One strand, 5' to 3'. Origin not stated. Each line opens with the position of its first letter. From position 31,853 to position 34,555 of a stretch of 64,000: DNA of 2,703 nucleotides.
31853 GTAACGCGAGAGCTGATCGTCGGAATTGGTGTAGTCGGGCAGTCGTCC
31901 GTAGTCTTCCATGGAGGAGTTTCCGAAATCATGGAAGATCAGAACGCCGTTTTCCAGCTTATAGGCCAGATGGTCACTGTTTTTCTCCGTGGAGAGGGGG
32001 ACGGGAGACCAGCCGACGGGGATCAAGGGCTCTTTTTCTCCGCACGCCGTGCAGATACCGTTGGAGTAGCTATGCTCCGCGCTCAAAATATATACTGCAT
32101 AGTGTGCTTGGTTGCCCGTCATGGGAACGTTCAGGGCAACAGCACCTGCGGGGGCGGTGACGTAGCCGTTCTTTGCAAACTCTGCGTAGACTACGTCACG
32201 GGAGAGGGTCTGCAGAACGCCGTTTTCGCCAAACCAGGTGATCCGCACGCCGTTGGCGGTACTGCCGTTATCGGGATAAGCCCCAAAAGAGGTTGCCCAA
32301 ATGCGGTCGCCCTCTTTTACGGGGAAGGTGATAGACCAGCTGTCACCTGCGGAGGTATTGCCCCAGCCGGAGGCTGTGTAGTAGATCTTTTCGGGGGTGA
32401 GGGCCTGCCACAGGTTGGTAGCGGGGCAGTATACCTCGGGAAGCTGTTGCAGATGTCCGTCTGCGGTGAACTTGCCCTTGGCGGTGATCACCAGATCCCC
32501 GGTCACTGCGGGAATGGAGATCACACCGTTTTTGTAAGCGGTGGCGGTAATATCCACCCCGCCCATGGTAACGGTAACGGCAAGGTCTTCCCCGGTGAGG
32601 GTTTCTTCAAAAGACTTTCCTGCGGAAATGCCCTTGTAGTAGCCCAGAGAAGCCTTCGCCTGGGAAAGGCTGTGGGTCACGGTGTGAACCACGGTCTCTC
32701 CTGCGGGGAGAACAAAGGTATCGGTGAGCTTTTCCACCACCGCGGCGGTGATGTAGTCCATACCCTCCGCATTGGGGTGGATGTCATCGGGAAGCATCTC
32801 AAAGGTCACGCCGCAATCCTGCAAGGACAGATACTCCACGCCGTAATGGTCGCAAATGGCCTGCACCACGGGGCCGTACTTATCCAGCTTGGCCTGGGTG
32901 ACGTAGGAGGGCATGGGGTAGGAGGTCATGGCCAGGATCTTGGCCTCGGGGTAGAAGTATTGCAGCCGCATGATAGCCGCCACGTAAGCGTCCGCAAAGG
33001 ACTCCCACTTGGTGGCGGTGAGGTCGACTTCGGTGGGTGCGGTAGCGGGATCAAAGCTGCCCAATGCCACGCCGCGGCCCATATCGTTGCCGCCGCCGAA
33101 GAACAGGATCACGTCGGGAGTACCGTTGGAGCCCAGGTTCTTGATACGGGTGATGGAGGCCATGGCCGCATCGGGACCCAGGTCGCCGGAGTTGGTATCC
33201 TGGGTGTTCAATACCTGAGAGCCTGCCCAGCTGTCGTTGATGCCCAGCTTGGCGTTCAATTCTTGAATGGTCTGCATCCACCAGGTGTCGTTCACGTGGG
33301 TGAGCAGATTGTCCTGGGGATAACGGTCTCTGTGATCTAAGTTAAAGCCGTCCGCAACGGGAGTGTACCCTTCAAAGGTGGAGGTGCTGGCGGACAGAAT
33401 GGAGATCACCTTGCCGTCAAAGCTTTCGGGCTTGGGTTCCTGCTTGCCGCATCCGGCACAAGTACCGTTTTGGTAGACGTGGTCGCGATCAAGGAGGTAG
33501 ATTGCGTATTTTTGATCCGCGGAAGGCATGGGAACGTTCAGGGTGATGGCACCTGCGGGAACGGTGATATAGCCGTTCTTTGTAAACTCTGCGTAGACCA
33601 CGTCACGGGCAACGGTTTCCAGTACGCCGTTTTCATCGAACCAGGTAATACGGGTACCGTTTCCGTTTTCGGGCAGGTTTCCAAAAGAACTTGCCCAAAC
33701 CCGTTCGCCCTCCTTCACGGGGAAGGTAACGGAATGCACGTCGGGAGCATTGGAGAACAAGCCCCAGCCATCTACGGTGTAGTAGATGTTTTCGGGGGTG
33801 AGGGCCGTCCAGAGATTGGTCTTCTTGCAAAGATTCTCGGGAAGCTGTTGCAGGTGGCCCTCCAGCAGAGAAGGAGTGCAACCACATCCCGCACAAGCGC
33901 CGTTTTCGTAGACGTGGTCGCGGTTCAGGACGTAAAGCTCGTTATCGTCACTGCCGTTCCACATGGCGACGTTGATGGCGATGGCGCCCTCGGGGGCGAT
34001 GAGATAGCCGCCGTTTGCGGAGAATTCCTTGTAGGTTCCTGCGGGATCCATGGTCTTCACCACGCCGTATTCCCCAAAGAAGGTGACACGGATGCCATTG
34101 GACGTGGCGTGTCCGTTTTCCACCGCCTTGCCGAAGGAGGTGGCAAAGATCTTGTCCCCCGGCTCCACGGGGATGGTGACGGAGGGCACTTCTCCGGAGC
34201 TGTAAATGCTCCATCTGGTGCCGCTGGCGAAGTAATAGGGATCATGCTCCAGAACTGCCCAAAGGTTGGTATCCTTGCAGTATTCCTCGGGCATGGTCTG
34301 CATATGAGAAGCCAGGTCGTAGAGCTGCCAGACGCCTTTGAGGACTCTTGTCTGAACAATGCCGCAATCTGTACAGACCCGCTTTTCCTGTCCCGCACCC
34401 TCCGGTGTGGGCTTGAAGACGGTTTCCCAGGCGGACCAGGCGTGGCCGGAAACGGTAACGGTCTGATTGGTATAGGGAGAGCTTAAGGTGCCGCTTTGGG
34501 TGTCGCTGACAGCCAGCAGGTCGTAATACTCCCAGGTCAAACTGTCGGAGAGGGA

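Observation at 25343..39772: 4809-aa secreted protein stacking at least five putative deacetylase domains, ending in a dockerin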

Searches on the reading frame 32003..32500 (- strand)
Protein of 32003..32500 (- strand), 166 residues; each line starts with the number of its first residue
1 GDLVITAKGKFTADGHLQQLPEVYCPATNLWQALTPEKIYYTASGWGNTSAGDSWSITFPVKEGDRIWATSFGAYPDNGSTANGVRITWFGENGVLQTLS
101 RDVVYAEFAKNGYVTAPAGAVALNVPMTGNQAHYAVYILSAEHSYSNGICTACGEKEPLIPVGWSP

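Call 51: predict_structure(alignment_id=A2)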
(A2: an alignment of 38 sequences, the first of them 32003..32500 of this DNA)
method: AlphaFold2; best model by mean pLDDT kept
length: 166 residues; sequences in the alignment: 38
mean_pLDDT: 90.9   pTM: 0.84
mean pLDDT of the five models: 90.9, 90.3, 89.2, 88.5, 87.7
residues with pLDDT >= 90: 129; 70-90: 23; 50-70: 12; < 50: 2
segments of 3 or more residues with pLDDT < 50: none
pLDDT, mean of each block of 10 residues (from residue 1): 58 94 96 97 92 95 98 84 92 96 97 98 96 96 93 90 63
secondary structure, 60 per line:
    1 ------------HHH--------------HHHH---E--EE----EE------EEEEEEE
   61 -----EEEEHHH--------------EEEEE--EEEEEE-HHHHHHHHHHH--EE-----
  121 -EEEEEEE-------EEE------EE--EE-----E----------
elements in order: H30-33 E54-60 E66-69 E87-91 E94-99 H101-111 E122-128 E136-138

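Call 54: fold_search(model_id=the predicted structure, library=pdb)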
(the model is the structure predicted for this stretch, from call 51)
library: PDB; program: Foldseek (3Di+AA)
matches with E <= 10: 348; with E <= 0.001: 0
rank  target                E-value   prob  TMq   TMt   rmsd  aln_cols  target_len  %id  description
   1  8iqe_D                7.5e-02  0.30  0.21  0.08   7.9       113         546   11  Crystal structure of tetrameric K2-2 TSP (released 2024-02-21)
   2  8iqe_B                8.0e-02  0.25  0.25  0.10  10.5       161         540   12  Crystal structure of tetrameric K2-2 TSP (released 2024-02-21)
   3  8iq9_A                9.0e-02  0.18  0.23  0.09  10.8       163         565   12  Crystal structure of trimeric K2-2 TSP in complex with tetrasaccharide and octasaccharide (released 2024-02-21)
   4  8iqe_A                1.2e-01  0.16  0.23  0.10   9.9       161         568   11  Crystal structure of tetrameric K2-2 TSP (released 2024-02-21)
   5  1nzi_B                1.4e-01  0.12  0.19  0.20  10.2       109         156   12  Crystal Structure of the CUB1-EGF Interaction Domain of Complement Protease C1s (released 2003-06-10)
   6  8iq5_D                1.6e-01  0.25  0.22  0.08   8.1       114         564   13  Crystal structure of trimeric K2-2 TSP (released 2024-02-21)
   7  8iqe_C                1.6e-01  0.25  0.22  0.08   8.0       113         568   12  Crystal structure of tetrameric K2-2 TSP (released 2024-02-21)
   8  2omk_A                2.5e-01  0.41  0.24  0.19   5.0        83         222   18  Structure of the Bacteroides Thetaiotaomicron Thiamin Pyrophosphokinase (released 2007-02-06)
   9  8ziy_A                2.5e-01  0.13  0.28  0.11  17.1       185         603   14  trypsinogen-EP-E574A (released 2025-05-21)
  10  4dy5_C                2.9e-01  0.28  0.27  0.37   6.8        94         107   20  Crystal structure of Salmonella Typhimurium PliG, a periplasmic lysozyme inhibitor of g-type lysozyme (released 2012-06-13)
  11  6f1h_D                2.9e-01  0.13  0.23  0.16   8.4       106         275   13  C1rC1s complex (released 2018-01-17)
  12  4llo_C                2.9e-01  0.05  0.13  0.13  10.4       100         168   10  Structure of the eag domain-CNBHD complex of the mouse EAG1 channel (released 2013-08-28)
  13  3wnl_A                3.1e-01  0.10  0.21  0.08  11.9       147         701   11  D308A mutant of Bacillus circulans T-3040 cycloisomaltooligosaccharide glucanotransferase complexed with isomaltohexao (released 2014-02-05)
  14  5ckq                  3.3e-01  0.16  0.25  0.17   7.7       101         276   14  CUB1-EGF-CUB2 domains of rat MASP-1 (released 2017-01-18)
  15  9x1h_A                3.3e-01  0.10  0.20  0.21   8.8       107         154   10  Cryo-EM Structure of human complement C1s CUB domain in complex with RAY121 (released 2025-11-19)
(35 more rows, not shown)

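Call 63: search_protein_representatives(alignment_id=A2)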
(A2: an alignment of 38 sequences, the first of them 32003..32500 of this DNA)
Query: 38 sequences, 163 profile positions. Proteins with E-value up to 0.001 (for the whole library): 245; up to 1e-10: 228; up to 1e-30: 159. The best 150 are listed.
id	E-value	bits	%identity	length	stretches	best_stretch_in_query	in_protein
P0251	1.8e-263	879.8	-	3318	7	10-143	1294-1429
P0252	5.2e-262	875.1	-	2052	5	3-159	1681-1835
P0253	2.7e-251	840.2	-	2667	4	3-160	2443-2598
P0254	7.6e-244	816.0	-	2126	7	13-159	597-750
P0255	2.8e-224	752.4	-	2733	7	13-152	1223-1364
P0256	1.3e-198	668.9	-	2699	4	3-161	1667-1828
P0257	5.8e-187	631.0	-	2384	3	3-161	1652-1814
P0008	4.7e-172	582.5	-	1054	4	15-143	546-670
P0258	4.7e-170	576.0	-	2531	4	2-161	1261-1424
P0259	1.8e-144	492.8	-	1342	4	17-148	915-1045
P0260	1.5e-136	467.1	-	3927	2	2-161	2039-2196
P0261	4.9e-134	458.9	-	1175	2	2-161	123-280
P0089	1.2e-132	454.5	-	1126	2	2-161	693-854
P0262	5.8e-132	452.2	-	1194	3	3-161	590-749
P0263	5.9e-132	452.2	-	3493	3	2-159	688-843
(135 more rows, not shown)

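Call 92: fold_search(model_id=the predicted structure, library=viral)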
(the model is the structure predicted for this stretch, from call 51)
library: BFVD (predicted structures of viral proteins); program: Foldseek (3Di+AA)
matches with E <= 10: 537; with E <= 0.001: 1
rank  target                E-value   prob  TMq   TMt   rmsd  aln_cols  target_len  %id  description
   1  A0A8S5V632            8.2e-04  1.00  0.44  0.15   6.8       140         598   14  Tyrosine phosphatase family protein [Myoviridae sp. ct4uh47]
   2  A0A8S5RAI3            1.7e-03  1.00  0.46  0.13   6.0       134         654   16  GDSL like Lipase Acylhydrolase (Fragment) [Siphoviridae sp. ctkfT29]
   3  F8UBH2                1.9e-03  1.00  0.45  0.19   7.7       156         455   17  (no name in the UniProt tables at hand)
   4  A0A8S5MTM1            2.1e-03  0.99  0.39  0.14   6.2       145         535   19  GDSL-like Lipase/Acylhydrolase family [Siphoviridae sp. ct0Xn2]
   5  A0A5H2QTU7            6.9e-03  1.00  0.48  0.20   3.8       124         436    6  SGNH hydrolase-type esterase domain-containing protein [Clostridium phage CPD2]
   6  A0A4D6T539            7.4e-03  0.97  0.30  0.18   7.8       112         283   15  Tail fiber family protein [Klebsiella phage vB_KpnP_FZ12]
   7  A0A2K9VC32            7.4e-03  0.97  0.38  0.15  10.6       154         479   12  (no name in the UniProt tables at hand)
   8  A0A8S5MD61            7.4e-03  0.97  0.34  0.10   6.6       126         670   12  Hydrolase [Siphoviridae sp. cttxG5]
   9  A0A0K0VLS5            7.4e-03  0.91  0.24  0.06   7.5       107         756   15  Tail fiber protein [Klebsiella phage KLPN1]
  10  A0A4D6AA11            7.8e-03  1.00  0.46  0.10   5.3       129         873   10  (no name in the UniProt tables at hand)
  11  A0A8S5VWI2            7.8e-03  0.99  0.38  0.09   5.4       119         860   17  (no name in the UniProt tables at hand)
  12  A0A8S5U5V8            1.1e-02  0.99  0.36  0.10   5.5       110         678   11  Hydrolase-like protein [Siphoviridae sp. cteLh2]
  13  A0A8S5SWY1            1.4e-02  0.97  0.44  0.17  10.8       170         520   10  Uncharacterized protein [Podoviridae sp. ctUm43]
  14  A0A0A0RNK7            1.6e-02  0.99  0.48  0.12  13.1       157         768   15  Uncharacterized protein [Bacillus phage Pookie]
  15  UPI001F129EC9         1.6e-02  0.89  0.26  0.07   8.5       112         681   18  (no name look-up for this kind of identifier)
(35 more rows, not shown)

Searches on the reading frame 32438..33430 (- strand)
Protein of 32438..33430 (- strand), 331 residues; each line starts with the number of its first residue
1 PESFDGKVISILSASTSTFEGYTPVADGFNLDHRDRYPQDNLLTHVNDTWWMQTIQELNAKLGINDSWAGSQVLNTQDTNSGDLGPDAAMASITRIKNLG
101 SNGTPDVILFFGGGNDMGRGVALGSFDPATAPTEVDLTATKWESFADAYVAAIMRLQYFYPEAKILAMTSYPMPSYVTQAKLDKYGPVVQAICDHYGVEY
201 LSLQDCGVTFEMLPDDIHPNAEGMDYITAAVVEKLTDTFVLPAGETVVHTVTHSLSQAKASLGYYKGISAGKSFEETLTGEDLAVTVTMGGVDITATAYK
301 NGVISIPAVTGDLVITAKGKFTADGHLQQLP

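Call 7: search_protein_families(library=pfam, proteins=[window:32438-33430:-], max_evalue=1)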
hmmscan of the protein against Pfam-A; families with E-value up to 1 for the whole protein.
window:32438-33430:- (331 aa): 3 families
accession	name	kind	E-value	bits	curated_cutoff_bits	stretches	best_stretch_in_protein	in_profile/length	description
PF16255.11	Lipase_GDSL_lke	-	8.9e-16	58.3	29.2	1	7-230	1-198/203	GDSL-like Lipase/Acylhydrolase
PF13472.12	Lipase_GDSL_2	-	3.4e-13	50.9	32.9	1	98-224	63-176/178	GDSL-like Lipase/Acylhydrolase family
PF00657.28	Lipase_GDSL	-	0.00028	21.5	23.6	1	54-229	26-206/208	GDSL-like Lipase/Acylhydrolase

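Call 11: search_protein_families(library=ncbifam, proteins=[window:32438-33430:-], max_evalue=0.1)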
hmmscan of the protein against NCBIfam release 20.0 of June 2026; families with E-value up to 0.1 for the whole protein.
window:32438-33430:- (331 aa): 0 families

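Call 96: search_solved_structures(query=window:32453-33427:-, max_evalue=1, show_alignments=1)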
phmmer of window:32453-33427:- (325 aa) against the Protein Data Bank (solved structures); distinct sequences matched with E-value up to 1: 11.
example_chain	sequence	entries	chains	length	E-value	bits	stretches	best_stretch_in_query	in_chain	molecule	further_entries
4m8k_A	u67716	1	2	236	3.6e-20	75.5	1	6-235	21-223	hypothetical protein, GDSL-like Lipase/Acylhydrolase family protein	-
4nrd_A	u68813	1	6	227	1.3e-15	60.6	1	6-228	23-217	Uncharacterized protein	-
7c23_A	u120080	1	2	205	0.039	16.3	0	72-121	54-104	Carboxylesterase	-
7c29_A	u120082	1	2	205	0.23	13.7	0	72-121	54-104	Carboxylesterase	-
3dc7_A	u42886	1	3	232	0.41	12.9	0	104-226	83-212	Putative uncharacterized protein lp_3323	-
5ayb_A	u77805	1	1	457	0.49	12.7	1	185-269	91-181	BETA-GLUCOSIDASE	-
3wh5_A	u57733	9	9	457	0.49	12.7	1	185-269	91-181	beta-glucosidase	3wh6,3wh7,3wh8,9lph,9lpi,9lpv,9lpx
5ayi_A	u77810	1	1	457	0.49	12.6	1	185-269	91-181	BETA-GLUCOSIDASE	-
8wn5_A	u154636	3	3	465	0.5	12.6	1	185-269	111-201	beta-glucosidase Td2F2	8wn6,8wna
5b5l_A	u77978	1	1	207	0.51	12.6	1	95-235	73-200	acetyl esterase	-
5b5s_A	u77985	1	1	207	0.51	12.6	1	95-235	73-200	Acetic acid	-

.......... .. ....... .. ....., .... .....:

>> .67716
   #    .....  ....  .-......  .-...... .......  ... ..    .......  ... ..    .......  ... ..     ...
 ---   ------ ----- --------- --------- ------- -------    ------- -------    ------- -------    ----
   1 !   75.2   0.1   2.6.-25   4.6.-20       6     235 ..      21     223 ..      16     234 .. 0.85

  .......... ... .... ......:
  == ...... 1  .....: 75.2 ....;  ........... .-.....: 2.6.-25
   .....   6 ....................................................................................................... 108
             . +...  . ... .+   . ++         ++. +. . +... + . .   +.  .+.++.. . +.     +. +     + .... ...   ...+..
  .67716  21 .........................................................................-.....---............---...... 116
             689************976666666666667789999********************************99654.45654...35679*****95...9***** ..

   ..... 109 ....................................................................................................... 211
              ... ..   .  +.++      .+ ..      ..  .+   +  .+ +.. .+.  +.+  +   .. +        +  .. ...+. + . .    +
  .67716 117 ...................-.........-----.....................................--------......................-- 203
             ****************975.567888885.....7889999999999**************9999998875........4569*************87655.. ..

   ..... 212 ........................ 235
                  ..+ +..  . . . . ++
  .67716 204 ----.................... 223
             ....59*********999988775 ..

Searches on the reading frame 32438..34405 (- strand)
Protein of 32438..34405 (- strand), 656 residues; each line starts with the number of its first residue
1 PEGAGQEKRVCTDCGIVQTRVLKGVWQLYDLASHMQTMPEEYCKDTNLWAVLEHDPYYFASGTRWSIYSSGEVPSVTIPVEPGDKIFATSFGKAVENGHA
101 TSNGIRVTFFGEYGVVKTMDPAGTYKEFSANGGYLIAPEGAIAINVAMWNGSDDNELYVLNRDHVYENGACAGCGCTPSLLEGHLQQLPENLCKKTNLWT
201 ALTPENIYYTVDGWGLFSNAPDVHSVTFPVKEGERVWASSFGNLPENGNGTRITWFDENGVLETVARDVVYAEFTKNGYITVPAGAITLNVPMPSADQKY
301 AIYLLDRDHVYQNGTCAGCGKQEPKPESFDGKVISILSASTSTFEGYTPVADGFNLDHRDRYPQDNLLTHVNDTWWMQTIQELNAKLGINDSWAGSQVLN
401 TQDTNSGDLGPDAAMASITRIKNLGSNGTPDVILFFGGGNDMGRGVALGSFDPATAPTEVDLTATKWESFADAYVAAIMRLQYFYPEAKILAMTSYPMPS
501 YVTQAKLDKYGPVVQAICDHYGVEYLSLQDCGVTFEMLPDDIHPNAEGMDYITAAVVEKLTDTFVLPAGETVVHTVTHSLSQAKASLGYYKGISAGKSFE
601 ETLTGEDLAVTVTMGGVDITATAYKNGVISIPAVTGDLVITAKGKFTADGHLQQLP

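Call 20: find_homologous_proteins(query=window:32438-34405:-, max_evalue=0.00001)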
Query window:32438-34405:- (656 aa): 191 proteins with E <= 0.00001 among 8000 candidates; the best 120 are listed.
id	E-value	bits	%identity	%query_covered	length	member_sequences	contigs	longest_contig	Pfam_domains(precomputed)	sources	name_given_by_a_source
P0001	0.0e+0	1202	84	68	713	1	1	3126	PF13472.13,PF16255.12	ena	-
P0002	2.4e-276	937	65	70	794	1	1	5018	PF13472.13,PF16255.12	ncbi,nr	ncbi:MAG: hypothetical protein IKJ50_02400, partial [Clostridia bacterium]|nr:hypothetical protein [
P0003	1.3e-269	915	69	54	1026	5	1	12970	PF09479.17,PF00404.25,PF13472.13,PF16255.12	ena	-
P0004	3.7e-248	844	58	56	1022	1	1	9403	PF13472.13,PF00657.29,PF16255.12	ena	-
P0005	2.3e-235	801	74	53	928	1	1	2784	PF13472.13,PF16255.12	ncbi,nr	ncbi:MAG: SGNH/GDSL hydrolase family protein, partial [Firmicutes bacterium]|nr:SGNH/GDSL hydrolase 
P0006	2.4e-224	765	73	53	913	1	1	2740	PF13472.13,PF16255.12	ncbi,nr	ncbi:MAG: hypothetical protein IIU63_07530, partial [Clostridia bacterium]|nr:hypothetical protein [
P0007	1.5e-221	756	74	43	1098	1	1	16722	PF00404.25,PF13472.13,PF00657.29,PF16255.12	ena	-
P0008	1.4e-213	729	57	50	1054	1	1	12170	PF13472.13,PF16255.12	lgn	-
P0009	6.7e-201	687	56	50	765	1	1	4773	PF13472.13,PF00657.29,PF16255.12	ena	-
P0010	1.4e-200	686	55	53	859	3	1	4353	PF13472.13,PF00657.29,PF16255.12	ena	-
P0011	2.4e-199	682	72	53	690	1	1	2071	PF13306.13,PF13472.13,PF16255.12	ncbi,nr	ncbi:MAG: leucine-rich repeat protein, partial [Oscillospiraceae bacterium]|nr:leucine-rich repeat p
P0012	1.3e-189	650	55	51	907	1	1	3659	PF13472.13,PF00657.29,PF16255.12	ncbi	-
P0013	7.5e-188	644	64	53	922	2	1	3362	PF13472.13,PF00657.29,PF16255.12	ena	-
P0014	1.3e-187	643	62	53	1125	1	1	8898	PF13472.13,PF00657.29,PF16255.12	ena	-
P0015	1.1e-186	640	53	54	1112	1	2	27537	PF00404.25,PF13472.13,PF00657.29,PF16255.12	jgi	-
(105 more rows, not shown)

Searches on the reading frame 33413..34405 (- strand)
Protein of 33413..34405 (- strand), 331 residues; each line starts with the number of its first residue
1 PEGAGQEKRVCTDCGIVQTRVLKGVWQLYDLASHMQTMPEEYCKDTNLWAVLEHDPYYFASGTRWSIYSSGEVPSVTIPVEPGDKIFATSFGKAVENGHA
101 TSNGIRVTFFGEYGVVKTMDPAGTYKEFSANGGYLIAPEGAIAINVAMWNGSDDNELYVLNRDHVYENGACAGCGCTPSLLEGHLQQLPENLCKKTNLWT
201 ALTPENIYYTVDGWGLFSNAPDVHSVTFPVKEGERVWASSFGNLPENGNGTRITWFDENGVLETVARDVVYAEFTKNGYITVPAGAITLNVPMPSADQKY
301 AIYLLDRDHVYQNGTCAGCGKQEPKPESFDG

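Call 7: search_protein_families(library=pfam, proteins=[window:33413-34405:-], max_evalue=1)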
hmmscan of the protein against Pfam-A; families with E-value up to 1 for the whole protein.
window:33413-34405:- (331 aa): 2 families
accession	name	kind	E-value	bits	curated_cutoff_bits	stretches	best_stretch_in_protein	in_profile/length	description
PF19866.4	DUF6339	-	0.026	14.7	23.2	0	33-73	11-51/175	Family of unknown function (DUF6339)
PF07661.19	MORN_2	-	0.24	12.2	29.6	0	254-263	6-15/22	MORN repeat variant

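Call 11: search_protein_families(library=ncbifam, proteins=[window:33413-34405:-], max_evalue=0.1)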
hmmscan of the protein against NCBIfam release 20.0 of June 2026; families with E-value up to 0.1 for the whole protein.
window:33413-34405:- (331 aa): 0 families
